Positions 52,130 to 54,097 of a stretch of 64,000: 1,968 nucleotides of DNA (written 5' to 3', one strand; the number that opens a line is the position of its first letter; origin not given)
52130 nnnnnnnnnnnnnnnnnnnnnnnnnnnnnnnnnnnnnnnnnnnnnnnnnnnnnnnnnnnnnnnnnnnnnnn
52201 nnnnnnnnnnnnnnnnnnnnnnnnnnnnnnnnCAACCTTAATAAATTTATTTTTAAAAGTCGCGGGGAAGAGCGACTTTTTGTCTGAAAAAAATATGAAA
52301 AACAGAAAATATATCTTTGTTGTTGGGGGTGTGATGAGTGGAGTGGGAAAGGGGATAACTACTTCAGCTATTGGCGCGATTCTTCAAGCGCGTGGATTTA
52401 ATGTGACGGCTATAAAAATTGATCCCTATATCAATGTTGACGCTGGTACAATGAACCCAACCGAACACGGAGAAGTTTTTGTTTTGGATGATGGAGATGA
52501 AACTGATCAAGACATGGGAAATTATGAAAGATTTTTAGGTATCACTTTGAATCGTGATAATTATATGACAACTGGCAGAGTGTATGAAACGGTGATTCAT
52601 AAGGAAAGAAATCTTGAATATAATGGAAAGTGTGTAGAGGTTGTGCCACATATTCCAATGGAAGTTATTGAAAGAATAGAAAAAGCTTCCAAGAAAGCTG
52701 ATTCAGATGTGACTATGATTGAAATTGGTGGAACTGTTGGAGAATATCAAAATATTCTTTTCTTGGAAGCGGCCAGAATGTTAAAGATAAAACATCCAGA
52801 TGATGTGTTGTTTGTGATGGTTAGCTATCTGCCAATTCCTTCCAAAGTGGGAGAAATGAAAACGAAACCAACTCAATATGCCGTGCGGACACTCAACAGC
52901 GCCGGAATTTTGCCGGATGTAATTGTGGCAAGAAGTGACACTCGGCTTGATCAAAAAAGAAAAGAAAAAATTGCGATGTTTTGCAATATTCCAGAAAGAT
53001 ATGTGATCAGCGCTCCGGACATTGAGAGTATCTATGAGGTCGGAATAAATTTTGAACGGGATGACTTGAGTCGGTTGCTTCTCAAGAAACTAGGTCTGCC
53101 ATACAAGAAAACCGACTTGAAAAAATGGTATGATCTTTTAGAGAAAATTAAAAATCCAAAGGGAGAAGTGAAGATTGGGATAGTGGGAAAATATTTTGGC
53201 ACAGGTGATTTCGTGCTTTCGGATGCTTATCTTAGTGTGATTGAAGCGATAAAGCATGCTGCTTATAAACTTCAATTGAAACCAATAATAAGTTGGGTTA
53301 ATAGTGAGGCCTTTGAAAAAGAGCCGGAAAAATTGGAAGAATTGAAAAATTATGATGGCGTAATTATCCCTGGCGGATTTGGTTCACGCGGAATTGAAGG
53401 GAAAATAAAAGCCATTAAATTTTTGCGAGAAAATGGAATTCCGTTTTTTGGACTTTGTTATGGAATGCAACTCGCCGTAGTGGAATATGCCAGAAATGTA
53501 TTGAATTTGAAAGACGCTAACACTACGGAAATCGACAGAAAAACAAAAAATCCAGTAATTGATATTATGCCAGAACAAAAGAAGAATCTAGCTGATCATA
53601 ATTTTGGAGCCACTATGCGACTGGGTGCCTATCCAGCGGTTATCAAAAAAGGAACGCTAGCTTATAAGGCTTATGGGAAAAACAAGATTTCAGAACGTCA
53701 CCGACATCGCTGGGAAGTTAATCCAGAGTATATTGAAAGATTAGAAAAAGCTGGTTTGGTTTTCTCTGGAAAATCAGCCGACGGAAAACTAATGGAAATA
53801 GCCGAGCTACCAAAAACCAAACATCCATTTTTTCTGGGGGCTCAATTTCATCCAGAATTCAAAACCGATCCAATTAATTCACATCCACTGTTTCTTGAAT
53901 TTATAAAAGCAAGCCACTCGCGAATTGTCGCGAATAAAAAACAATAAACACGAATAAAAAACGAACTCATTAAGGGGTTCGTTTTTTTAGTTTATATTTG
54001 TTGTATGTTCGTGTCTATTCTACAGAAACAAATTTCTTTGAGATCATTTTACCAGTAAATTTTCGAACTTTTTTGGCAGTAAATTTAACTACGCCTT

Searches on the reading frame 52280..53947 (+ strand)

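Call 83: search_protein_families(library=pfam, proteins=[window:52280-53947:+], max_evalue=0.001)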
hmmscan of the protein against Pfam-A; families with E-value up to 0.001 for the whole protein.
window:52280-53947:+ (555 aa): 4 families
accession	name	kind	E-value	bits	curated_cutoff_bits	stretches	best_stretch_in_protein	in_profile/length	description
PF06418.20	CTP_synth_N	-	1.2e-105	353.1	26.1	1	10-273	1-265/265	CTP synthase N-terminus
PF00117.34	GATase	-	3.7e-41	141.3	22.8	1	313-543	2-189/190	Glutamine amidotransferase class-I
PF01656.29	CbiA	-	2e-06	28.2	25.4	1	15-279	3-54/125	CobQ/CobB/MinD/ParA nucleotide binding domain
PF07722.19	Peptidase_C26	-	2e-05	24.9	20.5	1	382-526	101-219/219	Peptidase C26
